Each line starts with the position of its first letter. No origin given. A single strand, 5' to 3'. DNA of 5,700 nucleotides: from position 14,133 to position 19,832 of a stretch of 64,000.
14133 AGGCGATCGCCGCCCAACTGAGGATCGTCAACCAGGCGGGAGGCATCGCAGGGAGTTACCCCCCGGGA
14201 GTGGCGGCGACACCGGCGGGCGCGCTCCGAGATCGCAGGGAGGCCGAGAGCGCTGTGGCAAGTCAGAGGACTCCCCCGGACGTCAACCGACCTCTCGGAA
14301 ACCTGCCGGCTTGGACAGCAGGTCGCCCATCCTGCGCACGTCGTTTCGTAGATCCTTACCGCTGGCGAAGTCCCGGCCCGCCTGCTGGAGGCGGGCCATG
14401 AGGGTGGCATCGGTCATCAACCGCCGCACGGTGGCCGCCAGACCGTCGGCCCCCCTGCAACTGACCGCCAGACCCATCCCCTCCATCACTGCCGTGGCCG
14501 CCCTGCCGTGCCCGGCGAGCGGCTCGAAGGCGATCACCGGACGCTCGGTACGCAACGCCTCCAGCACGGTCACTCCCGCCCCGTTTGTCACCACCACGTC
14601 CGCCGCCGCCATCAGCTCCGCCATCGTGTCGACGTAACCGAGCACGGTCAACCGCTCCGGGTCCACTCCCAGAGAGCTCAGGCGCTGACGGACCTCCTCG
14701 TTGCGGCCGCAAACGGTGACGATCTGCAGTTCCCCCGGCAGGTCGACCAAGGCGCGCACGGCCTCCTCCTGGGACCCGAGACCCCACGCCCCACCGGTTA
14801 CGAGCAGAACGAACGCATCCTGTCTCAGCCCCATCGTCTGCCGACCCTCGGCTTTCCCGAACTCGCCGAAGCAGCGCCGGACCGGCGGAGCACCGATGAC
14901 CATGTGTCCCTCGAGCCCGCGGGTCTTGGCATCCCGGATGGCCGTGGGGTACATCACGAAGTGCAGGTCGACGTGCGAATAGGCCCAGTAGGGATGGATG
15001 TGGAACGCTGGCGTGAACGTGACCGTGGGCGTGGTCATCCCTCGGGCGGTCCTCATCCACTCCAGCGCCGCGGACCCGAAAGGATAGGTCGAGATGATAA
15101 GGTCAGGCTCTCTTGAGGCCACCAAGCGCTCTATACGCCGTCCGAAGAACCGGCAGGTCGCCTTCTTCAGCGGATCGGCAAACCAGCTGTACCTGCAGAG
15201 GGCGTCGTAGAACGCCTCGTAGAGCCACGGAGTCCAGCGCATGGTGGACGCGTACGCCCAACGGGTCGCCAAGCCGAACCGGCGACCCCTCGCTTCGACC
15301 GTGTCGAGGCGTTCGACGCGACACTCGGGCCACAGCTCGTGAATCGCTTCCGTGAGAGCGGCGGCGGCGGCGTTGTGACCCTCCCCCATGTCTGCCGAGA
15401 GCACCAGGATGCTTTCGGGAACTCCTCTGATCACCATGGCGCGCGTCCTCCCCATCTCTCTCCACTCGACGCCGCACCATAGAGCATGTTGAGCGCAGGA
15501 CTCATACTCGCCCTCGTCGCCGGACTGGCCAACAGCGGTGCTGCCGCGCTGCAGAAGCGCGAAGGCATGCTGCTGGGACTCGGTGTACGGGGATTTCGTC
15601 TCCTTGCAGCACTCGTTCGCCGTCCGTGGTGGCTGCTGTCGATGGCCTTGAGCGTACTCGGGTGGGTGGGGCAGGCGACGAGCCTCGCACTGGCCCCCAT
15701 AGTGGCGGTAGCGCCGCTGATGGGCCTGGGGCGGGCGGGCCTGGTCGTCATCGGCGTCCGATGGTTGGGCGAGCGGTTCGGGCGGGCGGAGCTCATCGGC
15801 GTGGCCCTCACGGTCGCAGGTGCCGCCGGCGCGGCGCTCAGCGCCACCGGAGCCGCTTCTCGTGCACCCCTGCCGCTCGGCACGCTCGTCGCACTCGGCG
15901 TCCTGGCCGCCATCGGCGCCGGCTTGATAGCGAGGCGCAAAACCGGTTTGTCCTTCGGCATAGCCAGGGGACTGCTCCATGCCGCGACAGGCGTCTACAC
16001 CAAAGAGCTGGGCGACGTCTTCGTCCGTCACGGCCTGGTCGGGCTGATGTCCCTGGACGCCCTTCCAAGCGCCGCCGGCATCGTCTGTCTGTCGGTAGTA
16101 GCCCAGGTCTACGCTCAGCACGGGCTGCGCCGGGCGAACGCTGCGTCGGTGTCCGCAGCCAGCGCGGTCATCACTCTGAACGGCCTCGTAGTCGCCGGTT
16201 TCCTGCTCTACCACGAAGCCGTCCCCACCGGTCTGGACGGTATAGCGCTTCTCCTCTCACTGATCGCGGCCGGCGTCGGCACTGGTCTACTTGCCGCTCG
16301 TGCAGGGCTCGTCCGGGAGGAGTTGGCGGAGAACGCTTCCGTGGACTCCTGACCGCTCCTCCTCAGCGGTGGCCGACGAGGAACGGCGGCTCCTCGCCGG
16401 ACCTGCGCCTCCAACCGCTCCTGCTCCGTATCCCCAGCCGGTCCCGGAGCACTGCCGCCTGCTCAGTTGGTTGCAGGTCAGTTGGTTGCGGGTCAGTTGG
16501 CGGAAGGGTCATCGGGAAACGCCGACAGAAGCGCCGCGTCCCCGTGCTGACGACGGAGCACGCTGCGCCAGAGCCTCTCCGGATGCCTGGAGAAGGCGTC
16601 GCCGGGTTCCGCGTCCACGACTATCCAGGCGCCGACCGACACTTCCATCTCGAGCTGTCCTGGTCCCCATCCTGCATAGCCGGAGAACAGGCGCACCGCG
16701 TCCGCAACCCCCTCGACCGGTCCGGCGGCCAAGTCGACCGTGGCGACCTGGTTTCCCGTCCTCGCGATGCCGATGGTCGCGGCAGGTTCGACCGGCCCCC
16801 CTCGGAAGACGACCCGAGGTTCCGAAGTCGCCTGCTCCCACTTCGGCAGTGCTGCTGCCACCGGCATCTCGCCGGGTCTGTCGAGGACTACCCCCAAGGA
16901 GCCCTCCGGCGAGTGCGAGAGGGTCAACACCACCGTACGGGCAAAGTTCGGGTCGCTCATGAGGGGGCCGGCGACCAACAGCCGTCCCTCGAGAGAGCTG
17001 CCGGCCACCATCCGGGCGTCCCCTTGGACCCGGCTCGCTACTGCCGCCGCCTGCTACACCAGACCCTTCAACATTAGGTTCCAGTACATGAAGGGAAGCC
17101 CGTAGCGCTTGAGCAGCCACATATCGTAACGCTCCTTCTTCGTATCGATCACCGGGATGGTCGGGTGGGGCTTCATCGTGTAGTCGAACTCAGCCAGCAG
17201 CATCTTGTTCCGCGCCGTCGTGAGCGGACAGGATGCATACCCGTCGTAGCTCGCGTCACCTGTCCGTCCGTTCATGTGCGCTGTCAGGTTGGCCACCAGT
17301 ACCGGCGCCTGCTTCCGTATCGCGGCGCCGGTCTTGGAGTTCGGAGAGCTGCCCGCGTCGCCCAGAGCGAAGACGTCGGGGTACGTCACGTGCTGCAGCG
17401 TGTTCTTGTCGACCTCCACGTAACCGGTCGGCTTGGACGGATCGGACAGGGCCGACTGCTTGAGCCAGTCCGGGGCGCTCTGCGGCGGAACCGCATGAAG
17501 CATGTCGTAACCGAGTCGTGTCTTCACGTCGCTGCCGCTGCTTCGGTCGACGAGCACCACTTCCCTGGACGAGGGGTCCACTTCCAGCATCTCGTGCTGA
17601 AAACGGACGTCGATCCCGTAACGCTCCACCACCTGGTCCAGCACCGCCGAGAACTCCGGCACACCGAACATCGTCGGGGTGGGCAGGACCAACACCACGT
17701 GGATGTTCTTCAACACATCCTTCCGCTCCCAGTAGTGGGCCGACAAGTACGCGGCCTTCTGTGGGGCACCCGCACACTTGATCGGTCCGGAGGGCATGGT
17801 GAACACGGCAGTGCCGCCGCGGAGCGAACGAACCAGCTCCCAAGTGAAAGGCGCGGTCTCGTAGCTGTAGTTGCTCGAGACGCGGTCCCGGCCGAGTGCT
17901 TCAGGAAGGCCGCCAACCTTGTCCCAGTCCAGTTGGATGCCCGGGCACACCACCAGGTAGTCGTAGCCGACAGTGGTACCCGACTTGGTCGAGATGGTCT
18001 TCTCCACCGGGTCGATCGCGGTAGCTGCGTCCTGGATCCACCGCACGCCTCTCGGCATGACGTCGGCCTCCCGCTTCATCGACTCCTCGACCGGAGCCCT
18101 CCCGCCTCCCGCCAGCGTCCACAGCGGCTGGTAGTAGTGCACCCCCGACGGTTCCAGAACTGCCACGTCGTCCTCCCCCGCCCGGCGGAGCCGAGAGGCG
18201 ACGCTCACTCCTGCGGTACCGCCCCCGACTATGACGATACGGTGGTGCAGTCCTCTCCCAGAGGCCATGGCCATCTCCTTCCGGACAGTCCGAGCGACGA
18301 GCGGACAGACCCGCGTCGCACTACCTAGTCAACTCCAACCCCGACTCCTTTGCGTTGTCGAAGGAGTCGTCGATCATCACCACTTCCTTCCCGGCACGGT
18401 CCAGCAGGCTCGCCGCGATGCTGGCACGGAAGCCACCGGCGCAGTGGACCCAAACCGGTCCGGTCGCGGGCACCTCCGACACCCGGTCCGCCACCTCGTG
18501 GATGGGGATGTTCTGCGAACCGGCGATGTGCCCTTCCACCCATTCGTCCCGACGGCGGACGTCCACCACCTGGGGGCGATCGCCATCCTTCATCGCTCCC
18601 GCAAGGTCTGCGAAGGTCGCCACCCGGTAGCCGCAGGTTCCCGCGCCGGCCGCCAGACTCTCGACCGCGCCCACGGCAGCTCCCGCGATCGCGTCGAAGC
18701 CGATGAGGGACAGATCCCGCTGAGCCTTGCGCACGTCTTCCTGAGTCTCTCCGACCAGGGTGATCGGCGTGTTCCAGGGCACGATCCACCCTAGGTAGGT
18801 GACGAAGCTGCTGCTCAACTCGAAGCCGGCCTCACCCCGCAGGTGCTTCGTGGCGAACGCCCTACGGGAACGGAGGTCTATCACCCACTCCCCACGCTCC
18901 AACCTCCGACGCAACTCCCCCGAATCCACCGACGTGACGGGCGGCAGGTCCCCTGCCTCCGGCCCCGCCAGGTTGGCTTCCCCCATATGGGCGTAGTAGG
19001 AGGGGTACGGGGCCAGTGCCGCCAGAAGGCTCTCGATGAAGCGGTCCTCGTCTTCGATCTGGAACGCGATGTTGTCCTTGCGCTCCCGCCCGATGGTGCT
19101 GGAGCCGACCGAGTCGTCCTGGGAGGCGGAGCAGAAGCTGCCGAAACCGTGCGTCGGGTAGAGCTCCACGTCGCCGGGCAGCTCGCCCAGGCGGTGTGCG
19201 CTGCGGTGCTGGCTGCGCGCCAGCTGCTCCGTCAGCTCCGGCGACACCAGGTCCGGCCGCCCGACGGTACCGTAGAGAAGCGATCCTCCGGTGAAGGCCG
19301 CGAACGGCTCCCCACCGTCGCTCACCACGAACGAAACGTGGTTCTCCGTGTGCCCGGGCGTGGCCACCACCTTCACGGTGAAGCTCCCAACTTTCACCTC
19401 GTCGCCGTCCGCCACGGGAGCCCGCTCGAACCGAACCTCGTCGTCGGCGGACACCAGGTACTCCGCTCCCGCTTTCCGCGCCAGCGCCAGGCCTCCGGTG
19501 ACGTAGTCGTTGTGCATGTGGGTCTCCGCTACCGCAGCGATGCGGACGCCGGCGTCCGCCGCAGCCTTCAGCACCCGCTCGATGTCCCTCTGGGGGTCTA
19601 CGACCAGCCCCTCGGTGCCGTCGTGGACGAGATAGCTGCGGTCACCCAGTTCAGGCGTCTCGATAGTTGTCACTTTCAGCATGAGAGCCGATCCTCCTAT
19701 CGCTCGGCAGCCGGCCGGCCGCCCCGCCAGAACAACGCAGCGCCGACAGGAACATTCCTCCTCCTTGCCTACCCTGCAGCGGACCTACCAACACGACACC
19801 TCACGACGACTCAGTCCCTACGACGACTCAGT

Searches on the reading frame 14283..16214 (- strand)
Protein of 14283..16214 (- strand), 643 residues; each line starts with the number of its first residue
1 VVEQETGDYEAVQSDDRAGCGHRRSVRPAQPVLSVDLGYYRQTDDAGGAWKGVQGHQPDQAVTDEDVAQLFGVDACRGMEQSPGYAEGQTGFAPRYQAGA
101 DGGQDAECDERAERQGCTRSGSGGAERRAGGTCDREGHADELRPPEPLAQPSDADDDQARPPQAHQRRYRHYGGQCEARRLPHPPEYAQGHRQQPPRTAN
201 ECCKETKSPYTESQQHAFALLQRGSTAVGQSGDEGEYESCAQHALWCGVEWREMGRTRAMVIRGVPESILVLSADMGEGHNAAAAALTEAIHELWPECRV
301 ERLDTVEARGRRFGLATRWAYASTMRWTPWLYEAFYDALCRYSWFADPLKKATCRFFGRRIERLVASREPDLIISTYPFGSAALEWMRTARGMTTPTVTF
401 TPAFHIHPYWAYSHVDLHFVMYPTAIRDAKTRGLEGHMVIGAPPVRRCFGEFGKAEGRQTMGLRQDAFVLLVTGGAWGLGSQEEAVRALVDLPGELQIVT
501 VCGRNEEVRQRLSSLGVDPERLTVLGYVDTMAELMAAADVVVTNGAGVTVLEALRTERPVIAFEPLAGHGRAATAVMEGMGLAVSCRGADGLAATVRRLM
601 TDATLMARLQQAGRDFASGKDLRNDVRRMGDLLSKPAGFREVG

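Call 9: search_protein_families(library=pfam, proteins=[window:14283-16214:-], max_evalue=0.001)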
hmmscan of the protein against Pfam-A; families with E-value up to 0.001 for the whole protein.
window:14283-16214:- (643 aa): 4 families
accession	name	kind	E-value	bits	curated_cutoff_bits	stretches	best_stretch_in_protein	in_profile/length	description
PF06925.17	MGDG_synth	-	3.9e-14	53.5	25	1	280-438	1-161/169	Monogalactosyldiacylglycerol (MGDG) synthase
PF13692.12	Glyco_trans_1_4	-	4.6e-10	40.4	27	1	495-602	33-142/142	Glycosyl transferases group 1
PF04101.22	Glyco_tran_28_C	-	1.2e-07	32.3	22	1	470-563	2-97/166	Glycosyltransferase family 28 C-terminal domain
PF00534.26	Glycos_transf_1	-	1.3e-07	31.8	26.4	1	486-615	34-171/172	Glycosyl transferases group 1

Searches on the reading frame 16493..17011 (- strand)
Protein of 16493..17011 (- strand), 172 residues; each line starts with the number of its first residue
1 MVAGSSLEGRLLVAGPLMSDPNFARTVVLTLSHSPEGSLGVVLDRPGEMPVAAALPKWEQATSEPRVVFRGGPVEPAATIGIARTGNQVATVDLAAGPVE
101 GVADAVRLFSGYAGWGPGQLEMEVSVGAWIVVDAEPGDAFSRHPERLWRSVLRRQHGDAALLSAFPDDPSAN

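Call 9: search_protein_families(library=pfam, proteins=[window:16493-17011:-], max_evalue=0.001)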
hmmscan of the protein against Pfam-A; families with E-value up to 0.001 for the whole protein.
window:16493-17011:- (172 aa): 1 family
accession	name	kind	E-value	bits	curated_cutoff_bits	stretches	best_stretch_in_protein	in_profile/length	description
PF02622.21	DUF179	-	2.9e-32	112.3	27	1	16-154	1-155/157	AlgH-like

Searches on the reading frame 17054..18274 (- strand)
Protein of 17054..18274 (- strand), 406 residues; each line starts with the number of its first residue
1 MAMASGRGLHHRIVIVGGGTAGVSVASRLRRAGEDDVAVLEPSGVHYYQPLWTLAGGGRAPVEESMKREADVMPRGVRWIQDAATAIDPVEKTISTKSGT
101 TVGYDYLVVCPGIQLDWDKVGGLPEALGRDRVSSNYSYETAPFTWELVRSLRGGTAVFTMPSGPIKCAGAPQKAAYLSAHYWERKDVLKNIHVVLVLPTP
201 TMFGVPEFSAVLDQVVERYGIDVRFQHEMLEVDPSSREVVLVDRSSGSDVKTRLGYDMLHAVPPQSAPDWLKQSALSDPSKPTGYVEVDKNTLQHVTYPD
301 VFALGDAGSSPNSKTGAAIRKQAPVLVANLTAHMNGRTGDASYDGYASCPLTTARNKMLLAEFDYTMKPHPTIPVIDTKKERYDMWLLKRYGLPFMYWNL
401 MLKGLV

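Call 9: search_protein_families(library=pfam, proteins=[window:17054-18274:-], max_evalue=0.001)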
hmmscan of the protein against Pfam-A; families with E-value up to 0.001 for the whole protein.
window:17054-18274:- (406 aa): 5 families
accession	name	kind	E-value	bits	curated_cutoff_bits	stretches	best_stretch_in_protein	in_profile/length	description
PF07992.20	Pyr_redox_2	-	3.1e-18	66.6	26.1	1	12-311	2-281/291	Pyridine nucleotide-disulphide oxidoreductase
PF01266.30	DAO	-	1.5e-06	28.4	27.9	1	12-43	1-31/353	FAD dependent oxidoreductase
PF01494.25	FAD_binding_3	-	0.00011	22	22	0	13-39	4-29/349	FAD binding domain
PF00070.33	Pyr_redox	-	0.00024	22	22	0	12-42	1-30/82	Pyridine nucleotide-disulphide oxidoreductase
PF00890.30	FAD_binding_2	-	0.0006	19.6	20.4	0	13-45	2-33/414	FAD binding domain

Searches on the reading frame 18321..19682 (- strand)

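Call 9: search_protein_families(library=pfam, proteins=[window:18321-19682:-], max_evalue=0.001)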
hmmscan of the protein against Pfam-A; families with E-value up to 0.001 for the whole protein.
window:18321-19682:- (453 aa): 2 families
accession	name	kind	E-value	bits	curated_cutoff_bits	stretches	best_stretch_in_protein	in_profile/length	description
PF00581.25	Rhodanese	-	1.5e-15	57.9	22.2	1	361-443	5-98/102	Rhodanese-like domain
PF00753.33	Lactamase_B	-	4.8e-06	27.1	22.7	1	16-178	8-196/196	Metallo-beta-lactamase superfamily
